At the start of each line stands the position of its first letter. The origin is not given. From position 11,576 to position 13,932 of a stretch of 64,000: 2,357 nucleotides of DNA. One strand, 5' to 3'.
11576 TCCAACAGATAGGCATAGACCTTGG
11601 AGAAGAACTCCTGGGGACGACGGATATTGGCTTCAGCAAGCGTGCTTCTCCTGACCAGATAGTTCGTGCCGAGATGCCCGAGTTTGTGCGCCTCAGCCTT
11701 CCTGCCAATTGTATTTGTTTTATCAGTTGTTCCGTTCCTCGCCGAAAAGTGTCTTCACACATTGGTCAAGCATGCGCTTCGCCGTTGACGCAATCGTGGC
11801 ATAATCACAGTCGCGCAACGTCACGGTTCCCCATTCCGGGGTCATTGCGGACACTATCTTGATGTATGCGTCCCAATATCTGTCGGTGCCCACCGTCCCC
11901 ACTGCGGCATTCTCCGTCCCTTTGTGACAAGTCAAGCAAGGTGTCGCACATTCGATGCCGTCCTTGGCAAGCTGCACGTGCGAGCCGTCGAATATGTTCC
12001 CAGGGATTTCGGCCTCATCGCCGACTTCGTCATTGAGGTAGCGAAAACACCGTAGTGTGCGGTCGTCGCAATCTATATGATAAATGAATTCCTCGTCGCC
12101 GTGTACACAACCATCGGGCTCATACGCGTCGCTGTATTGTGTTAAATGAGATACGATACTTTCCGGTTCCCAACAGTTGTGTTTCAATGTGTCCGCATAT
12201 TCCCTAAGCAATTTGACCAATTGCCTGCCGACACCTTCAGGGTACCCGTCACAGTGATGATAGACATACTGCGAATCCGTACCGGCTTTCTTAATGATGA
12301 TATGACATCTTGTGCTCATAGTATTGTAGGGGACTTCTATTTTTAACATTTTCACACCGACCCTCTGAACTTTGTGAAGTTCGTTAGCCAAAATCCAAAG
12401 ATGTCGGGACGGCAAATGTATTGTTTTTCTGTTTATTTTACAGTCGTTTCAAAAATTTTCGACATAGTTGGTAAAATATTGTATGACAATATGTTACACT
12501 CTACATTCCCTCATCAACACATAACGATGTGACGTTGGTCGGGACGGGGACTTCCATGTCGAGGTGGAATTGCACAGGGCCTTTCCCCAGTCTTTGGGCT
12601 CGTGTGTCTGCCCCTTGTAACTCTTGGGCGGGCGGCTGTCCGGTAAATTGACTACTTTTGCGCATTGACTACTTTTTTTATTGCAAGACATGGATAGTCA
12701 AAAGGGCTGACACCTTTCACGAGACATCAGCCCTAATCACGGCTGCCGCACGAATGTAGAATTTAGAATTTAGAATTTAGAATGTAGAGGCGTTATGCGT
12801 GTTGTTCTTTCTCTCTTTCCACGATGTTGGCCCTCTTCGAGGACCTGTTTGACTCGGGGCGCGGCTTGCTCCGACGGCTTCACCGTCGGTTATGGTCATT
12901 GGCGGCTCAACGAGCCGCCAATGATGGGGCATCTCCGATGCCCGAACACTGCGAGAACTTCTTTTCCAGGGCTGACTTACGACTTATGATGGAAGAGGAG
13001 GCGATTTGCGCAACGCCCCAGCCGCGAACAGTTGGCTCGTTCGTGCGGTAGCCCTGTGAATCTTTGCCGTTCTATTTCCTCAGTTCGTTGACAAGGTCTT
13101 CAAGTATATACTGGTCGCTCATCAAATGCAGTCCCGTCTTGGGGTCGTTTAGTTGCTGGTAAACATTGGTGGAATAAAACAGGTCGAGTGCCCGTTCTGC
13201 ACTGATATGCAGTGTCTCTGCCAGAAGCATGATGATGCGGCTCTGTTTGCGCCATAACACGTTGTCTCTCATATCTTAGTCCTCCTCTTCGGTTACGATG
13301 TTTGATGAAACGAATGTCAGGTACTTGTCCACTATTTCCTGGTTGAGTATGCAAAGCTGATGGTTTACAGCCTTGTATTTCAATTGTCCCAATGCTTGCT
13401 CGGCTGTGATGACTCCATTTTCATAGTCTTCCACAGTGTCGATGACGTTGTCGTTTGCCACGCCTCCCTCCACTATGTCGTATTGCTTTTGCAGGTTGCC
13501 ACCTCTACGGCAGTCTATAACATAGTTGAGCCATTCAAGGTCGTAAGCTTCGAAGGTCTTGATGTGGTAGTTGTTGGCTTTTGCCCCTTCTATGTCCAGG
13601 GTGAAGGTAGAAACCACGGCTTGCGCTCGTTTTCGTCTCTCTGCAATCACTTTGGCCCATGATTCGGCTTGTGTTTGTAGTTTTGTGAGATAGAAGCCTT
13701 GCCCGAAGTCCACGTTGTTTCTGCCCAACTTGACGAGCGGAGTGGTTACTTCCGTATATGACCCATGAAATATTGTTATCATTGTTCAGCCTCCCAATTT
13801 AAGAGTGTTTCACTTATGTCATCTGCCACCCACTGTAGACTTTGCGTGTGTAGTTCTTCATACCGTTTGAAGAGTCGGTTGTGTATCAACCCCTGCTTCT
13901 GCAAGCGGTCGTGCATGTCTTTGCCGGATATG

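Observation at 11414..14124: Two tandem gene cassettes share a 5' promoter/leader (R3) and a 3' repeat (R2) but carry unrelated cargo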

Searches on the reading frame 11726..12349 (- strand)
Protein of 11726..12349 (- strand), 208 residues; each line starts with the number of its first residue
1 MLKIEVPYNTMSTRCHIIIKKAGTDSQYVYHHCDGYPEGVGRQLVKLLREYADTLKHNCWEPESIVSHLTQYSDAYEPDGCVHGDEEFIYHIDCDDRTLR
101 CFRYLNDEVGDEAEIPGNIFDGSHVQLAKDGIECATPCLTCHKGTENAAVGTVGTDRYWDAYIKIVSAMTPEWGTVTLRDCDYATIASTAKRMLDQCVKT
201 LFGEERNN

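Call 10: search_protein_families(library=pfam, proteins=[window:11726-12349:-], max_evalue=0.1)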
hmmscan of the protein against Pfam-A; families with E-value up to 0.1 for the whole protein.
seq(208 aa): 1 family
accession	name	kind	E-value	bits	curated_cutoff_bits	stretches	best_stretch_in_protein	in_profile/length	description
PF13442.11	Cytochrome_CBB3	-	0.046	14.5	27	0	138-186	14-64/68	Cytochrome C oxidase, cbb3-type, subunit III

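Call 12: find_encoding_contigs(protein=window:11726-12349:-, flank=10000, max_places=10)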
Protein seq(208 aa) (208 aa): 5 contigs read that carry it; 5 places shown.
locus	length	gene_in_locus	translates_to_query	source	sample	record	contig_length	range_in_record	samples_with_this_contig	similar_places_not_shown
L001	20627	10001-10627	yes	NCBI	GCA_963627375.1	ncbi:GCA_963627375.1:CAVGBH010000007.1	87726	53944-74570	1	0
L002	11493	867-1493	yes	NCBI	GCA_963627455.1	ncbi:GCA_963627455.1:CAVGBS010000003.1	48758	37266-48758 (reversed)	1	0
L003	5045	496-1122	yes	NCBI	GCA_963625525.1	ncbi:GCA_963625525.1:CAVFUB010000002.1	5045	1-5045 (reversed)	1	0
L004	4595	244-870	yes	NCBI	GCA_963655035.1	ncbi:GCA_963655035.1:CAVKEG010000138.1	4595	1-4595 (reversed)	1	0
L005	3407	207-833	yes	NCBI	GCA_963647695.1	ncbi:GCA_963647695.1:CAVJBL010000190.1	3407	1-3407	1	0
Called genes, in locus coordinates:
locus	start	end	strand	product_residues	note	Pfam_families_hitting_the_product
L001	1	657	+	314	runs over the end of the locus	PF00890:FAD_binding_2 (faint), PF07992:Pyr_redox_2, PF13738:Pyr_redox_3, PF00070:Pyr_redox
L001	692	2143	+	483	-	PF19295:SufBD_N, PF01458:SUFBD_core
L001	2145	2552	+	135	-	PF01687:Flavokinase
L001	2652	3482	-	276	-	PF12682:Flavodoxin_4, PF12724:Flavodoxin_5 (faint)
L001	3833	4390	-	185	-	-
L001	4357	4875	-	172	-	-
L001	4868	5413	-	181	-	-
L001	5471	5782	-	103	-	-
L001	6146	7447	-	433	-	PF13776:DUF4172, PF02661:Fic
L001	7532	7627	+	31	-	-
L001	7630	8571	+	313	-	PF12668:DUF3791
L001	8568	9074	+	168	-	PF13151:DUF3990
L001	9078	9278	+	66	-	-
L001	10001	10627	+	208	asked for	-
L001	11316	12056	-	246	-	PF19700:DUF6198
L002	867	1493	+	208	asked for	-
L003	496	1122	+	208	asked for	-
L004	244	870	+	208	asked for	-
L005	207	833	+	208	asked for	-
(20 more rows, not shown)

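Call 17: find_homologous_proteins(query=window:11726-12349:-, max_evalue=0.01)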
Query seq(208 aa) (208 aa): 75 proteins with E <= 0.01 among 118 candidates.
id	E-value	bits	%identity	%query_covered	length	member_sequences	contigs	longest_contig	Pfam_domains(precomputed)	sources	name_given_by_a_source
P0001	7.2e-144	495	100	100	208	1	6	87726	-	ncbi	-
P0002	5.2e-41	159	44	93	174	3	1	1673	-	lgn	-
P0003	6.3e-29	119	38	94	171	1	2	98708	-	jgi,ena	-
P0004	5.0e-19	87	45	48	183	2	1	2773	-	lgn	-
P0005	1.2e-17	82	48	44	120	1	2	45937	-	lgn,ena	-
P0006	3.1e-16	78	48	44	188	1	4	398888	-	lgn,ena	-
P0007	5.1e-16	77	47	44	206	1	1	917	PF10902.14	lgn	-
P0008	6.4e-16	77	50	39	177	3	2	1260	-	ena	-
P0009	1.3e-15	76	43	51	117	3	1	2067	-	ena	-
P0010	1.6e-15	75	43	44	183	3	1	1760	-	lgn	-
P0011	8.6e-15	73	42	48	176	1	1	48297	-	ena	-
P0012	1.5e-14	72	46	44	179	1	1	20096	-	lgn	-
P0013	1.7e-14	72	49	41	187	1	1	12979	-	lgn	-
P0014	2.2e-14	72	44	45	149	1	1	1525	-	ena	-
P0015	3.2e-14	71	40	44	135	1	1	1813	-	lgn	-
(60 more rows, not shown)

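Call 50: search_protein_families(library=pfam, proteins=[window:11726-12319:-], max_evalue=0.01)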
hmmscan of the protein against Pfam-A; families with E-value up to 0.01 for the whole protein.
seq(198 aa): 0 families

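Call 51: search_protein_families(library=phrogs, proteins=[window:11726-12319:-], max_evalue=0.01)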
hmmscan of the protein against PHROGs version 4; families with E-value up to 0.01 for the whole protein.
seq(198 aa): 2 families
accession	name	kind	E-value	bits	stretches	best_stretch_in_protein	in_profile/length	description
phrog_1987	-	unknown function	4.2e-08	34.6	1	1-36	1-36/128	-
phrog_23089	-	unknown function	0.00012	22.8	1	1-37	1-36/239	-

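Call 69: find_encoding_contigs(protein=P0003, flank=5000, max_places=3)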
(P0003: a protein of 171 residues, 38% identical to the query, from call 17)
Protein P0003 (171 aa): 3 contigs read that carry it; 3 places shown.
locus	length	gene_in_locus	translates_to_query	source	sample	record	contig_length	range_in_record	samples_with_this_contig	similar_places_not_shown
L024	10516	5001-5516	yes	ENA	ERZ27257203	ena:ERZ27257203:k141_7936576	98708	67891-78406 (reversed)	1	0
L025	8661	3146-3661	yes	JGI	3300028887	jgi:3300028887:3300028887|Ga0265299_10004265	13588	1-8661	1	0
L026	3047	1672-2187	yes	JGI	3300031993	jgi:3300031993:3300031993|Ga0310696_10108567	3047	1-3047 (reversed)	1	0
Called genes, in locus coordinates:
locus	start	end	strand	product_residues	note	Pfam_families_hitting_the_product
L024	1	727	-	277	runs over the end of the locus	-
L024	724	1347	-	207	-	-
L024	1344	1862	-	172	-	PF18836:B_solenoid_ydck (faint)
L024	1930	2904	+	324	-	PF04542:Sigma70_r2 (weak)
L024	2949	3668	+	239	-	-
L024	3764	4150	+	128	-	-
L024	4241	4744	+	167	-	-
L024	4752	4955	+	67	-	-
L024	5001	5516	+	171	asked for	-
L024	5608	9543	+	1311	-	PF03477:ATP-cone, PF14528:LAGLIDADG_3 (faint), PF14890:Intein_splicing, PF13597:NRDD (weak), PF14890:Intein_splicing, PF13597:NRDD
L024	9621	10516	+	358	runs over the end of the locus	PF13597:NRDD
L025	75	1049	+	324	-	PF04542:Sigma70_r2 (weak)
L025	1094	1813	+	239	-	-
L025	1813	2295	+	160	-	-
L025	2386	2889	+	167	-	-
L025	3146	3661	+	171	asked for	-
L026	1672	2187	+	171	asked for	-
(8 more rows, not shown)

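Call 73: search_protein_families(library=padloc, proteins=[window:11726-12319:-], max_evalue=0.01)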
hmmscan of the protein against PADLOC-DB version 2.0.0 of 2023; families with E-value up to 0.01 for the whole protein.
window:11726-12319:- (198 aa): 0 families

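Call 74: search_protein_families(library=ncbifam, proteins=[window:11726-12319:-], max_evalue=0.001)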
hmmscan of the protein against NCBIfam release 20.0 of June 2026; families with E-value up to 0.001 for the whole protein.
window:11726-12319:- (198 aa): 0 families

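Call 75: predict_structure(alignment_id=A2)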
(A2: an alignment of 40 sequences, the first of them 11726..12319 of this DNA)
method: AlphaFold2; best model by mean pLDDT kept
length: 198 residues; sequences in the alignment: 40
mean_pLDDT: 77.7   pTM: 0.60
mean pLDDT of the five models: 77.7, 76.8, 76.4, 75.9, 72.7
residues with pLDDT >= 90: 89; 70-90: 41; 50-70: 42; < 50: 26
segments of 3 or more residues with pLDDT < 50: 118-124, 132-145
pLDDT, mean of each block of 10 residues (from residue 1): 92 97 82 94 79 95 97 96 96 94 92 60 49 44 46 66 57 73 80 65
secondary structure, 60 per line:
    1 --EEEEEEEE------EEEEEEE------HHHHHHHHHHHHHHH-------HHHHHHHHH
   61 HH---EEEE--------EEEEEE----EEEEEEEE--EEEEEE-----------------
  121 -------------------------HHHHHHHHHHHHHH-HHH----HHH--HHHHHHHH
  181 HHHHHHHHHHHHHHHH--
elements in order: E3-10 E17-23 H30-44 H52-62 E66-69 E78-83 E88-95 E98-103 H146-159 H173-196

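Call 82: fold_search(model_id=the predicted structure, library=pdb)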
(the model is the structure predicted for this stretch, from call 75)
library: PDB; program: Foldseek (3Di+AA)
matches with E <= 10: 440; with E <= 0.001: 0
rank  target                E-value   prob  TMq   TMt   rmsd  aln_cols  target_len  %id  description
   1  3owq_C                1.1e-01  0.15  0.14  0.12  10.1       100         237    8  X-Ray Structure of Lin1025 protein from Listeria innocua, Northeast Structural Genomics Consortium Target LkR164 (released 2010-10-20)
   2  8auv_F                3.0e-01  0.14  0.17  0.16   9.3        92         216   14  Cryo-EM structure of the plant 40S subunit (released 2023-06-07)
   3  4v88_CB               4.1e-01  0.06  0.16  0.15  12.4       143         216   12  The structure of the eukaryotic ribosome at 3.0 A resolution. (released 2014-07-09)
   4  6xa1_SB               4.7e-01  0.08  0.15  0.14   9.5        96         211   14  Structure of a drug-like compound stalled human translation termination complex (released 2020-10-07)
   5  8p26_J                4.7e-01  0.04  0.14  0.18  16.6       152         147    6  Crystal structure of Arabidopsis thaliana PAXX (released 2023-06-28)
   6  7olc_SB               5.6e-01  0.13  0.18  0.16   8.4        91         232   11  Thermophilic eukaryotic 80S ribosome at idle POST state (released 2022-01-26)
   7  8p26_F                5.6e-01  0.04  0.13  0.16  16.2       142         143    8  Crystal structure of Arabidopsis thaliana PAXX (released 2023-06-28)
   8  9y1l_A                6.8e-01  0.20  0.14  0.17   4.6        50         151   22  Crystal Structure of Putative Restriction Endonuclease Domain-Containing Protein from Leptospirillum ferriphilum YSK (released 2025-09-10)
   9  8g5y_SB               6.8e-01  0.10  0.16  0.15   8.2        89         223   16  mRNA decoding in human is kinetically and structurally distinct from bacteria (IC state) (released 2023-04-19)
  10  8p26_G                6.8e-01  0.04  0.14  0.18  17.2       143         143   10  Crystal structure of Arabidopsis thaliana PAXX (released 2023-06-28)
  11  8jdj_y                7.7e-01  0.06  0.15  0.14   9.5        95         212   14  Structure of the Human cytoplasmic Ribosome with human tRNA Asp(Q34) and mRNA(GAU) (released 2023-12-06)
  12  4v6x_AB               7.7e-01  0.06  0.14  0.14   9.5        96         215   14  Structure of the human 80S ribosome (released 2014-07-09)
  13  1hz6_B                8.2e-01  0.15  0.16  0.40   4.3        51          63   18  CRYSTAL STRUCTURES OF THE B1 DOMAIN OF PROTEIN L FROM PEPTOSTREPTOCOCCUS MAGNUS WITH A TYROSINE TO TRYPTOPHAN SUBSTITU (released 2001-04-04)
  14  1k50_A                8.2e-01  0.14  0.17  0.41   9.3        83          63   13  A V49A Mutation Induces 3D Domain Swapping in the B1 Domain of Protein L from Peptostreptococcus magnus (released 2001-12-05)
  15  5jbh_1                8.2e-01  0.10  0.18  0.32   9.0        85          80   14  Cryo-EM structure of a full archaeal ribosomal translation initiation complex in the P-IN conformation (released 2016-12-07)
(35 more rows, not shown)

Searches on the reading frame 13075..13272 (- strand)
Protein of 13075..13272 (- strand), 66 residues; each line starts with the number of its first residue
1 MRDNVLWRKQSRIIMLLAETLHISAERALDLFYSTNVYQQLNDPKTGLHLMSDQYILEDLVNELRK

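Call 10: search_protein_families(library=pfam, proteins=[window:13075-13272:-], max_evalue=0.1)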
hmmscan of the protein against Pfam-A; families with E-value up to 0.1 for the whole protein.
seq(66 aa): 1 family
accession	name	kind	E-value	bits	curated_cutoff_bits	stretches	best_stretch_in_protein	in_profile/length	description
PF12668.12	DUF3791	-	2e-07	31.3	25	1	13-65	6-58/60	Protein of unknown function (DUF3791)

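Call 73: search_protein_families(library=padloc, proteins=[window:13075-13272:-], max_evalue=0.01)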
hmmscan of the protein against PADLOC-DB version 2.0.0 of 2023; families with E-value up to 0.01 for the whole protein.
window:13075-13272:- (66 aa): 8 families
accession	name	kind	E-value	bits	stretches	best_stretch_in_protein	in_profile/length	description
PDLC04442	PDC-M13C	-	1.1e-14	52.7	1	6-65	8-67/75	-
PDLC04444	PDC-M13C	-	1.6e-09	36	1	13-64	15-66/76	-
PDLC04443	PDC-M13C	-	9.2e-08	30.3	1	5-63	16-74/77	-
PDLC04441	PDC-M13C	-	7.8e-07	27.3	1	8-63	16-71/74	-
PDLC04440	PDC-M13B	-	1.3e-05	23.3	1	10-57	13-60/81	-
PDLC04439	PDC-M13B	-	0.00015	20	1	11-60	15-64/79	-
PDLC04445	PDC-M13C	-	0.0024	16.1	1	22-60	20-58/70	-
PDLC04434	PDC-M13A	-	0.0025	15.9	1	17-65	22-72/78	-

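Call 74: search_protein_families(library=ncbifam, proteins=[window:13075-13272:-], max_evalue=0.001)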
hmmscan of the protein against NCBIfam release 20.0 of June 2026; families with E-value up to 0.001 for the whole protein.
window:13075-13272:- (66 aa): 0 families

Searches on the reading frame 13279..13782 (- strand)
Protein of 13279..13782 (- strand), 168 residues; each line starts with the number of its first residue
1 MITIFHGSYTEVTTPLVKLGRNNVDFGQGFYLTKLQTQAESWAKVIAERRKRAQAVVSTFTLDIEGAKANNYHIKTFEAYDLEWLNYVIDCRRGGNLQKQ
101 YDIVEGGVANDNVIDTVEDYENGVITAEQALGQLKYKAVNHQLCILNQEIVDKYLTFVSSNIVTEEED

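Call 10: search_protein_families(library=pfam, proteins=[window:13279-13782:-], max_evalue=0.1)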
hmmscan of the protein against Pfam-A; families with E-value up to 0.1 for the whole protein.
seq(168 aa): 1 family
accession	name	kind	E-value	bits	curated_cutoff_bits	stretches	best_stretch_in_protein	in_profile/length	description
PF13151.12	DUF3990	-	6.4e-46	156.2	32.2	1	2-156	1-151/152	Protein of unknown function (DUF3990)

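Call 13: find_encoding_contigs(protein=window:13279-13782:-, flank=10000, max_places=10)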
Protein seq(168 aa) (168 aa): no gene with exactly this product is on record in the collection.

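Call 51: search_protein_families(library=phrogs, proteins=[window:13279-13782:-], max_evalue=0.01)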
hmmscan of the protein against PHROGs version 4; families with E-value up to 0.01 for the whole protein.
seq(168 aa): 1 family
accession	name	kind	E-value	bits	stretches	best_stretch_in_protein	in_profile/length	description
phrog_4700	-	unknown function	0.0027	18.5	1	2-64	19-83/149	-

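Call 73: search_protein_families(library=padloc, proteins=[window:13279-13782:-], max_evalue=0.01)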
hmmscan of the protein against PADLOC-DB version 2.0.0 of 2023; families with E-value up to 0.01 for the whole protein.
window:13279-13782:- (168 aa): 8 families
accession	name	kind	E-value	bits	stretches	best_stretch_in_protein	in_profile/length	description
PDLC04438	PDC-M13B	-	9.2e-50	166.7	1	3-161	2-156/158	-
PDLC04436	PDC-M13A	-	1.4e-41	139.9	1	3-159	2-155/159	-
PDLC04411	PDC-M10A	-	1.4e-33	113.8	1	2-164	4-154/156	-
PDLC04412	PDC-M10A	-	1.1e-30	104.5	1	3-162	2-149/152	-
PDLC04437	PDC-M13A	-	2.4e-23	80.6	1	15-130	3-116/117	-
PDLC04413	PDC-M10A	-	3.7e-18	63.6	1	3-166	2-153/157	-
PDLC04641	PDC-M42A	-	2.8e-11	41.5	1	2-120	4-113/215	-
PDLC04640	PDC-M42A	-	1.3e-06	26.1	1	2-104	68-162/280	-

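Call 74: search_protein_families(library=ncbifam, proteins=[window:13279-13782:-], max_evalue=0.001)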
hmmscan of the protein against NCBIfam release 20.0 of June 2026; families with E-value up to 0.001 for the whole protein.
window:13279-13782:- (168 aa): 0 families
